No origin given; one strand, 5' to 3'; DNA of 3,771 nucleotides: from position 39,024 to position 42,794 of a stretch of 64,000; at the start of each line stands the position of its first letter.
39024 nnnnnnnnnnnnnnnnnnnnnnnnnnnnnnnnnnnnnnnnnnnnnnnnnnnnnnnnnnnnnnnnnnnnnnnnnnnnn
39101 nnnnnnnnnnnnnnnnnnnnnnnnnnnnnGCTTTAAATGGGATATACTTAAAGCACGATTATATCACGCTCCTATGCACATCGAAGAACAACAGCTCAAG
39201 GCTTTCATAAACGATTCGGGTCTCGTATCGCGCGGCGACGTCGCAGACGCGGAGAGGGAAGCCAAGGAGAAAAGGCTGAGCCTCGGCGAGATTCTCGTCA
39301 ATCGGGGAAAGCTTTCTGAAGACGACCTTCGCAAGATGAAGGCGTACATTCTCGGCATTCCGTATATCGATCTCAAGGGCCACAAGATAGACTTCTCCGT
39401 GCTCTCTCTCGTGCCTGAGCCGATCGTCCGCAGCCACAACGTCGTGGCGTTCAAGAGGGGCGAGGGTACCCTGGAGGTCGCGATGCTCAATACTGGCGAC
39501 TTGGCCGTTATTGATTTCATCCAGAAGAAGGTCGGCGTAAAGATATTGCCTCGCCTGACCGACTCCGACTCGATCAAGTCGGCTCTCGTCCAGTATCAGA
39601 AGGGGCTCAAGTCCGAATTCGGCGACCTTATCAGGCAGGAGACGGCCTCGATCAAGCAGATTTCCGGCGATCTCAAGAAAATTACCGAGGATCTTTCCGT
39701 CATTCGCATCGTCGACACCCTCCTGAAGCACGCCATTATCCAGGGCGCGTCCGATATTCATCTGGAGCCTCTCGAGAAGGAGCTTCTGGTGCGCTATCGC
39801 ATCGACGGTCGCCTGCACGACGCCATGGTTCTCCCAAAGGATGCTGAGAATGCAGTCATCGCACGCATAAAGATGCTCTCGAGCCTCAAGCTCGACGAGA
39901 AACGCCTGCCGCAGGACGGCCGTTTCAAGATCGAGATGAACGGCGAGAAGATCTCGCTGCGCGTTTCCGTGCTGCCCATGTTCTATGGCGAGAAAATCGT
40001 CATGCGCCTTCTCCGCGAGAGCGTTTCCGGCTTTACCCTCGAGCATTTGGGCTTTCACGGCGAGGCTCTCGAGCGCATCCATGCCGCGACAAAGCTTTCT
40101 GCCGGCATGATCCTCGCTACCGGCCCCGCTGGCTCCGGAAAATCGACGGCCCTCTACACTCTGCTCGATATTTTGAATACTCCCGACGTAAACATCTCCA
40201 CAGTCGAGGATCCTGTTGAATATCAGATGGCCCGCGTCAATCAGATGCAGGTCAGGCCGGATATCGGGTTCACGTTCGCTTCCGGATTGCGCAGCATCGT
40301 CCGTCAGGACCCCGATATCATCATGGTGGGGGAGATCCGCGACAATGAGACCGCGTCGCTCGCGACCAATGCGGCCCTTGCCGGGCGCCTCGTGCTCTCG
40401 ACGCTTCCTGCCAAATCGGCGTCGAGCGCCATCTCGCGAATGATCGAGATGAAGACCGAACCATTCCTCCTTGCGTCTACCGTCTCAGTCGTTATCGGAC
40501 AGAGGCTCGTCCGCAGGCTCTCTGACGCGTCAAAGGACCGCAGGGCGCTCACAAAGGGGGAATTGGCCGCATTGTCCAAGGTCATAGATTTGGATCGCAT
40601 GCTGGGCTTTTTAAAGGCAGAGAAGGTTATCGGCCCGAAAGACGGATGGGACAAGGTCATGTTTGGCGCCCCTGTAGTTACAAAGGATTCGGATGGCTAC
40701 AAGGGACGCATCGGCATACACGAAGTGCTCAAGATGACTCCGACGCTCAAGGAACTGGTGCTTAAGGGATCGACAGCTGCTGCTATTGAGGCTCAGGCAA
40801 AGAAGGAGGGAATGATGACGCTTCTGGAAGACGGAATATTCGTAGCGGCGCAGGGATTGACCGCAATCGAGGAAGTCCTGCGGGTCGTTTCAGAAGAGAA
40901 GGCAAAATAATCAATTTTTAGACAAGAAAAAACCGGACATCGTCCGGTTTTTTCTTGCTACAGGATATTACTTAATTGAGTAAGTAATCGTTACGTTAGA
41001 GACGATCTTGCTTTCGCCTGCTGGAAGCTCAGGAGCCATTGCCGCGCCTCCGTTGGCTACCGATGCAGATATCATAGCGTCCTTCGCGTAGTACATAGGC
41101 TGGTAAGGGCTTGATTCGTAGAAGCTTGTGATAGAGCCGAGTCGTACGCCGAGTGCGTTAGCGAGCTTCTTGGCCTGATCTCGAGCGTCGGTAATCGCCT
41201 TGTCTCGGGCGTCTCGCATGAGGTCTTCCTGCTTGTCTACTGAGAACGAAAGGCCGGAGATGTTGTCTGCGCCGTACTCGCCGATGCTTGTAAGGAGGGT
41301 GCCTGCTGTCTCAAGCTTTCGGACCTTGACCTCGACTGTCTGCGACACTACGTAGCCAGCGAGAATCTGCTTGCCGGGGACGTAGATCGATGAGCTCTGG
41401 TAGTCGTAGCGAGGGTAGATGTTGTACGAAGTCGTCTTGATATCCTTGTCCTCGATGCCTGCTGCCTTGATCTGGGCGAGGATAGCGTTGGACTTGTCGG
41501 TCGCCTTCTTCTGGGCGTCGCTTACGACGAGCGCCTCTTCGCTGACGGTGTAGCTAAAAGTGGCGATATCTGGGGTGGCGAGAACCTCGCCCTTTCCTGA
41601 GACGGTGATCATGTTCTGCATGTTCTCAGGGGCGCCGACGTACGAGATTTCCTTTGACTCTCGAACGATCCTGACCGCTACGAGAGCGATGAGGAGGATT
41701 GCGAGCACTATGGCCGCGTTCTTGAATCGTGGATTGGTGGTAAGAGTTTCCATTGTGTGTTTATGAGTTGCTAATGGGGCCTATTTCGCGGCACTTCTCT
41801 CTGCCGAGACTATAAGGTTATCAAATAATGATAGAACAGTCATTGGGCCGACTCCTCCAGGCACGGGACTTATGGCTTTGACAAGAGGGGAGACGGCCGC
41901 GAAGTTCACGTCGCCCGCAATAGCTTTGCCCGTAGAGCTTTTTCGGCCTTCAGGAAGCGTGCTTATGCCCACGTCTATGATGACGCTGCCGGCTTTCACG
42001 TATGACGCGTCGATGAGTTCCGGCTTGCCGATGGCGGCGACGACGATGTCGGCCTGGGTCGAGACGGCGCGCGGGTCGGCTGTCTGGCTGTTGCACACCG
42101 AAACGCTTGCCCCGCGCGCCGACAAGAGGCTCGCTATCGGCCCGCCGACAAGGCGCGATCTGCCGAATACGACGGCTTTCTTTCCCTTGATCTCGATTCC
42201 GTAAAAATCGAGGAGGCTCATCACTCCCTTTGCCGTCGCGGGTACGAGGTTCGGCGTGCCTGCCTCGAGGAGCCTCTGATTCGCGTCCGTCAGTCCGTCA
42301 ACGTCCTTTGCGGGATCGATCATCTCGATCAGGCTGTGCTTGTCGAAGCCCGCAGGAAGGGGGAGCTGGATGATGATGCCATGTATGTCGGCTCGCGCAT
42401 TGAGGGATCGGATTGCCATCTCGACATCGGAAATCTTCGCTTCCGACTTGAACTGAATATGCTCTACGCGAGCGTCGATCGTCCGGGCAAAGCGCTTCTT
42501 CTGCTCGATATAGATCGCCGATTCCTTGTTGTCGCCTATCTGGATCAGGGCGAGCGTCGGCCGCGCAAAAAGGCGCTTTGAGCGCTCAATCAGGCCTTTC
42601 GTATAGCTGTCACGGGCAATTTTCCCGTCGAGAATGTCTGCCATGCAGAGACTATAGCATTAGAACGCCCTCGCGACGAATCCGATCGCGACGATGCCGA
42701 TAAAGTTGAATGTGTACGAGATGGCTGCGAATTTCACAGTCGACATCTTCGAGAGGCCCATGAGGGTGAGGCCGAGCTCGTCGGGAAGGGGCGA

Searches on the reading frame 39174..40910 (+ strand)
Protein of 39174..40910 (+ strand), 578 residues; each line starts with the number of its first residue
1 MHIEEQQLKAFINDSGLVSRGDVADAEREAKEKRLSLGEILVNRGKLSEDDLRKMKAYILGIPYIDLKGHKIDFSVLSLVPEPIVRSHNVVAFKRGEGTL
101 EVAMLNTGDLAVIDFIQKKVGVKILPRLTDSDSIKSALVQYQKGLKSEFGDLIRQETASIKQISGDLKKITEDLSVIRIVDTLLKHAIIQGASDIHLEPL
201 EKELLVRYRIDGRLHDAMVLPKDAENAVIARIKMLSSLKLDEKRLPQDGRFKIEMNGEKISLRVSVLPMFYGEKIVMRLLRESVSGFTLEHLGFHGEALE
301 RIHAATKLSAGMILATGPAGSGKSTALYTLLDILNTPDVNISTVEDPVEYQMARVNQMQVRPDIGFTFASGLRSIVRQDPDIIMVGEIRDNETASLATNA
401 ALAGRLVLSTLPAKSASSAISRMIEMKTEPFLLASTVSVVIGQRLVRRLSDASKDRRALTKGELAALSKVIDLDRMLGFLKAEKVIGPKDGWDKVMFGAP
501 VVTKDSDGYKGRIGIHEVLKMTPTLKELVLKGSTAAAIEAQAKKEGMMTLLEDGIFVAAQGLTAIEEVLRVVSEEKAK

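Call 67: search_protein_families(library=pfam, proteins=[window:39174-40910:+], max_evalue=0.00001)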
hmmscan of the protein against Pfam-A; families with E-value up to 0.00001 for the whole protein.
window:39174-40910:+ (578 aa): 2 families
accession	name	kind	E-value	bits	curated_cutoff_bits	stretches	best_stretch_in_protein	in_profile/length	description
PF00437.27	T2SSE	-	9.6e-111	370.4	24.9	1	172-570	4-370/370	Type II/IV secretion system protein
PF05157.20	MshEN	-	1.7e-13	50.8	23.1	1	60-146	1-88/90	MshEN domain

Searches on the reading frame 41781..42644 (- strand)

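Call 68: search_protein_families(library=pfam, proteins=[window:41781-42644:-], max_evalue=0.00001)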
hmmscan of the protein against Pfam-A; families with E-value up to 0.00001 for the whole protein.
window:41781-42644:- (287 aa): 2 families
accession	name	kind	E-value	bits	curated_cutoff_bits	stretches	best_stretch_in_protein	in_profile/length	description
PF02882.25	THF_DHG_CYH_C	-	1.4e-53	181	27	1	121-284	3-159/160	Tetrahydrofolate dehydrogenase/cyclohydrolase, NAD(P)-binding domain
PF00763.28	THF_DHG_CYH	-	3.8e-26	92.1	32.8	1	5-116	1-115/115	Tetrahydrofolate dehydrogenase/cyclohydrolase, catalytic domain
